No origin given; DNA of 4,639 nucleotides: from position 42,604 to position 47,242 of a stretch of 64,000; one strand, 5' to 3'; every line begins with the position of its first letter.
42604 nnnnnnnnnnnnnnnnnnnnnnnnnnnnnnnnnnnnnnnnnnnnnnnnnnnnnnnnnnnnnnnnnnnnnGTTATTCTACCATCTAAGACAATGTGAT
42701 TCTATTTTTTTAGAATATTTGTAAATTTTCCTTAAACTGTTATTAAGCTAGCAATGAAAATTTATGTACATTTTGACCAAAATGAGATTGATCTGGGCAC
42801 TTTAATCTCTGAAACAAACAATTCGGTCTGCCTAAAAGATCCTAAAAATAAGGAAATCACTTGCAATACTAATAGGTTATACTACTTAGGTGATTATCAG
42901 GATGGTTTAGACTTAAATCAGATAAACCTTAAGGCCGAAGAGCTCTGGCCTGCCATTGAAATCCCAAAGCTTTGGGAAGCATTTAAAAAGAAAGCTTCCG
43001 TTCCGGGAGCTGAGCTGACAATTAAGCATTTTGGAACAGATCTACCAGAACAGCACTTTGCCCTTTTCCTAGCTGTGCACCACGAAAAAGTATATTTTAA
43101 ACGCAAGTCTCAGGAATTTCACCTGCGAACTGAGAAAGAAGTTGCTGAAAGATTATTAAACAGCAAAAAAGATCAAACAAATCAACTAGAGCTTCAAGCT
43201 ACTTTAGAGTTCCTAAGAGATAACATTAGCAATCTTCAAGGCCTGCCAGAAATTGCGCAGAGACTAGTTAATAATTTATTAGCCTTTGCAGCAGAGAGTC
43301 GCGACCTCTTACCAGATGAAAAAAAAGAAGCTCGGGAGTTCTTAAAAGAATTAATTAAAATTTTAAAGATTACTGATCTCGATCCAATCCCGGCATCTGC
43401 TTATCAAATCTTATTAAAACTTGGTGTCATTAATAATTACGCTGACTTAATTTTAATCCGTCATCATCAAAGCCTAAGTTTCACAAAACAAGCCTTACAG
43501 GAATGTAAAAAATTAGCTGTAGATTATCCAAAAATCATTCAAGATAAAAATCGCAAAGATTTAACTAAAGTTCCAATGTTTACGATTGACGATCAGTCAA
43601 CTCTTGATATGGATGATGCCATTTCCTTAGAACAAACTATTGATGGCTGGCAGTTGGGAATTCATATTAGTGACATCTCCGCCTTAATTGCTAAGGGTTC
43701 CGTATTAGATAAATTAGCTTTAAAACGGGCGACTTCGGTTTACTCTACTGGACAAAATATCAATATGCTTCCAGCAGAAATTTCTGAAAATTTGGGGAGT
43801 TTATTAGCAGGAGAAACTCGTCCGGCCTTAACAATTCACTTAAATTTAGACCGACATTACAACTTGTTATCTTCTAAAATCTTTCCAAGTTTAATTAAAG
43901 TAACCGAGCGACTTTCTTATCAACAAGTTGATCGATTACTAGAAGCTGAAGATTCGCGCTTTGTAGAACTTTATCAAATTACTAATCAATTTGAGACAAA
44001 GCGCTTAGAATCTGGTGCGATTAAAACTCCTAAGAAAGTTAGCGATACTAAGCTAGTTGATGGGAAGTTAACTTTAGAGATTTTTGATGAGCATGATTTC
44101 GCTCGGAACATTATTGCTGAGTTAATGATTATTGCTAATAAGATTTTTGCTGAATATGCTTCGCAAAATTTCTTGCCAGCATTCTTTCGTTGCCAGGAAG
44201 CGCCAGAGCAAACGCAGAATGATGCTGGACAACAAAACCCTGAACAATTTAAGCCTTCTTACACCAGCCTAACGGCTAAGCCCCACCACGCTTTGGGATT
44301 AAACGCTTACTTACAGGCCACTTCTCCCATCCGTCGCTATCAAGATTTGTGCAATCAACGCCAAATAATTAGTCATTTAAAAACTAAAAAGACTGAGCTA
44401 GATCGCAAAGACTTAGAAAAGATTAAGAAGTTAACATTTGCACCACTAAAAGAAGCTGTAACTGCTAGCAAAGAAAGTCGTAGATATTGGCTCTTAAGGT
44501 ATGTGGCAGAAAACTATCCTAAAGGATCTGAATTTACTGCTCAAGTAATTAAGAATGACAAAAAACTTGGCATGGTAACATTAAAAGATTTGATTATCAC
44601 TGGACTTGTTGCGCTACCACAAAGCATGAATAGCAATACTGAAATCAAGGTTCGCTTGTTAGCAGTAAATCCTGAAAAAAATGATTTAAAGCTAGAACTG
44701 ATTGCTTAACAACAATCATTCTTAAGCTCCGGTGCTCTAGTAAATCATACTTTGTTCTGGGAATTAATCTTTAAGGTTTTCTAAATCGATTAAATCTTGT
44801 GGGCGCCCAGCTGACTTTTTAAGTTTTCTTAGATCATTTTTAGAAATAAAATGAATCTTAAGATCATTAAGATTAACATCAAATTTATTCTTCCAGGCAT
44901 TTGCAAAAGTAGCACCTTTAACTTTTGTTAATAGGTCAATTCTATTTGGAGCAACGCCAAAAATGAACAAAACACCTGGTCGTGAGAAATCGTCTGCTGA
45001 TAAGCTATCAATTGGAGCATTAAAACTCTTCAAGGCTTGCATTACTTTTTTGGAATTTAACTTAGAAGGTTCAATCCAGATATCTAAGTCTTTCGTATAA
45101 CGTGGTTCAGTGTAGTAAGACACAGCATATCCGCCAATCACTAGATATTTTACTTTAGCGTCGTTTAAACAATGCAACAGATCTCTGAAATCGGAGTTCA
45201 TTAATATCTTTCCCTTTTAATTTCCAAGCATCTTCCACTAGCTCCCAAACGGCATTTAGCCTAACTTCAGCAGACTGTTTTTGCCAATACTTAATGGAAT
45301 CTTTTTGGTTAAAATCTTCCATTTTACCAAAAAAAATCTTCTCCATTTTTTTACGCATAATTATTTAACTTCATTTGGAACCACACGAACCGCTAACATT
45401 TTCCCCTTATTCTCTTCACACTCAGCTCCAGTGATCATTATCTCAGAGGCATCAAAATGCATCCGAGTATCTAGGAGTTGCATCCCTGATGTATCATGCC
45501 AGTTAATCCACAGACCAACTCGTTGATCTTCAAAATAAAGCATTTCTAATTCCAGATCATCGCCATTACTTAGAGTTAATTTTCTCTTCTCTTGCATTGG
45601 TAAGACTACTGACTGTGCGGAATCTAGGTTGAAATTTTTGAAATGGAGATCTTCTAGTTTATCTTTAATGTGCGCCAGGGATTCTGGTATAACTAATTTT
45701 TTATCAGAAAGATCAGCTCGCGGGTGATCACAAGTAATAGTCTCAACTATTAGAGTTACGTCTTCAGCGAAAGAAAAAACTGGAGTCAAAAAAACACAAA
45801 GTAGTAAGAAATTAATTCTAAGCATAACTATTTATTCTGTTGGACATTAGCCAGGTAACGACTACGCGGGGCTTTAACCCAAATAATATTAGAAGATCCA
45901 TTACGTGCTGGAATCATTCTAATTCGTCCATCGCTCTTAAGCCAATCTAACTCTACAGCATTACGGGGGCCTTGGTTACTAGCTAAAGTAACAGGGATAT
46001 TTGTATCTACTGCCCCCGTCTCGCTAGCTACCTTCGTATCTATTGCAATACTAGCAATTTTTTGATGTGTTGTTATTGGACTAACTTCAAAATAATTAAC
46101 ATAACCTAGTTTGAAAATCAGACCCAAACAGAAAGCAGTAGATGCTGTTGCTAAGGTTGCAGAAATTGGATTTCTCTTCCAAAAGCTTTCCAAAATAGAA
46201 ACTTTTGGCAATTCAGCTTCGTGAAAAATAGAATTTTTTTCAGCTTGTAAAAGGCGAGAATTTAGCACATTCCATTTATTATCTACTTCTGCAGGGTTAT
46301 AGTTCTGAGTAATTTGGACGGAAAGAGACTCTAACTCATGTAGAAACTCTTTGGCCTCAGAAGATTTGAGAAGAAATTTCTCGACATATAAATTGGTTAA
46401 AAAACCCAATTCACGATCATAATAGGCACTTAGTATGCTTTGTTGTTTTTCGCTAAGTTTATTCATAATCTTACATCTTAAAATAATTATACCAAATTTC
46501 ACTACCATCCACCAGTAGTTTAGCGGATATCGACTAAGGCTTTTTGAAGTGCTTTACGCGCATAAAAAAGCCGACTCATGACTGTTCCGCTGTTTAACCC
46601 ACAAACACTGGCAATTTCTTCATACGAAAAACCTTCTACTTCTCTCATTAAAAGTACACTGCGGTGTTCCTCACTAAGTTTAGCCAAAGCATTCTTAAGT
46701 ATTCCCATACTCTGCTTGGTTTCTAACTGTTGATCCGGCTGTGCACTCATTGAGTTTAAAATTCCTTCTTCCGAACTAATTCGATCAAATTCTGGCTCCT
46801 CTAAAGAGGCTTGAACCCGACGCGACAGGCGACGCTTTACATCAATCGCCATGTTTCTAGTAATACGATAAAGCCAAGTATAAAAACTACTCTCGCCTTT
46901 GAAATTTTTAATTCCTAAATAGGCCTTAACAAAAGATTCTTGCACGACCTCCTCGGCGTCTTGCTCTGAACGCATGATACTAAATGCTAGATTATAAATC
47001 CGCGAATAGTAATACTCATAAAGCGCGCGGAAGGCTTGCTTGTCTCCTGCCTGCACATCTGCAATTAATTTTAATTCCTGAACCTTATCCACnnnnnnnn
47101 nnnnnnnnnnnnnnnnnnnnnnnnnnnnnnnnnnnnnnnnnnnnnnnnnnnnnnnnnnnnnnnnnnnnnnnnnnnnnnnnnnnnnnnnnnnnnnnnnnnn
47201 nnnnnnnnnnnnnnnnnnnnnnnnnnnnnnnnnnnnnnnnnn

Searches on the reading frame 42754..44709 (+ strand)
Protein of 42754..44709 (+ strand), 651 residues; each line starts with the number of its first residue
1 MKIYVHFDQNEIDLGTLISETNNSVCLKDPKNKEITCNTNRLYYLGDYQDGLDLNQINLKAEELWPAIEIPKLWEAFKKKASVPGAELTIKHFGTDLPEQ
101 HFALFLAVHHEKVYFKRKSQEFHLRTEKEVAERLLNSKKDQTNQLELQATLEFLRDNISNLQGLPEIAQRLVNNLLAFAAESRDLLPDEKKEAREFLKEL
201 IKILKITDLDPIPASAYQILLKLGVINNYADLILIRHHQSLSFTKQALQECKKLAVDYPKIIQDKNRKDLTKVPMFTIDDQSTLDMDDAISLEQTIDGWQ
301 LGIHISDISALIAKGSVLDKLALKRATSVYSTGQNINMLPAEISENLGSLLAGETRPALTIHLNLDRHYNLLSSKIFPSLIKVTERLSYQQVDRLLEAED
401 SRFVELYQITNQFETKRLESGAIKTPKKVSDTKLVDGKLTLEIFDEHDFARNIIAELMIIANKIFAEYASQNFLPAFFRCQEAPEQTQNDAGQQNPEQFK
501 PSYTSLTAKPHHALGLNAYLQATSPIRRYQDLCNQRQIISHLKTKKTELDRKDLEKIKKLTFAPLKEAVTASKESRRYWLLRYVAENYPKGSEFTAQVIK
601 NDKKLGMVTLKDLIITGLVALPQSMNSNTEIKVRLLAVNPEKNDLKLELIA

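Call 20: search_protein_families(library=pfam, proteins=[window:42754-44709:+], max_evalue=0.001)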
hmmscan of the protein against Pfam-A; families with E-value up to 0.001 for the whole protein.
window:42754-44709:+ (651 aa): 2 families
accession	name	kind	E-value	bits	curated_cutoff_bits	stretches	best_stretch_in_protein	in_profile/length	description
PF00773.25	RNB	-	5.2e-67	226.9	29.3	2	267-493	1-239/326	RNB domain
PF18614.7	RNase_II_C_S1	-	0.00075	19.7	26.6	0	593-648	2-57/59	RNase II-type exonuclease C-terminal S1 domain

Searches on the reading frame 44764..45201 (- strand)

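Call 103: search_protein_families(library=pfam, proteins=[window:44764-45201:-], max_evalue=0.0001)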
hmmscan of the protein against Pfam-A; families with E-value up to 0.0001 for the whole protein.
window:44764-45201:- (145 aa): 1 family
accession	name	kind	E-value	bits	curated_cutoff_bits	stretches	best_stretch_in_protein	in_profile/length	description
PF19502.5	DUF6036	-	3.9e-05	24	23.6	1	13-142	16-117/164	Nucleotidyltransferase of unknown function (DUF6036)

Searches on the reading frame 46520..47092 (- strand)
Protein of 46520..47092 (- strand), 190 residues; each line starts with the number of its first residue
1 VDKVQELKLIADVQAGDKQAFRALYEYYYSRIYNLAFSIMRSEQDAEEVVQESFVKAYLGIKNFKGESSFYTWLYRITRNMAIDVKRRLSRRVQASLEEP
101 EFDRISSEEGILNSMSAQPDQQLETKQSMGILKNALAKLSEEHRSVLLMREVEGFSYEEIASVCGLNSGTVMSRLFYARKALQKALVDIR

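Call 103: search_protein_families(library=pfam, proteins=[window:46520-47092:-], max_evalue=0.0001)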
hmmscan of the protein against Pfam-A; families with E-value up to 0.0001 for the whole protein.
window:46520-47092:- (190 aa): 4 families
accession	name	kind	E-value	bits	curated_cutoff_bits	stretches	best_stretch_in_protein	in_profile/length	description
PF04542.20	Sigma70_r2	-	9.5e-19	67.4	24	1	24-92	1-71/71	Sigma-70 region 2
PF08281.18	Sigma70_r4_2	-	1.8e-16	59.9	25.7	1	131-182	3-54/54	Sigma-70, region 4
PF07638.17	Sigma70_ECF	-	2.3e-14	54.1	21.1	1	8-186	6-183/185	ECF sigma factor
PF04545.22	Sigma70_r4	-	5.8e-11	42.2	24.1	1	135-184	1-50/50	Sigma-70, region 4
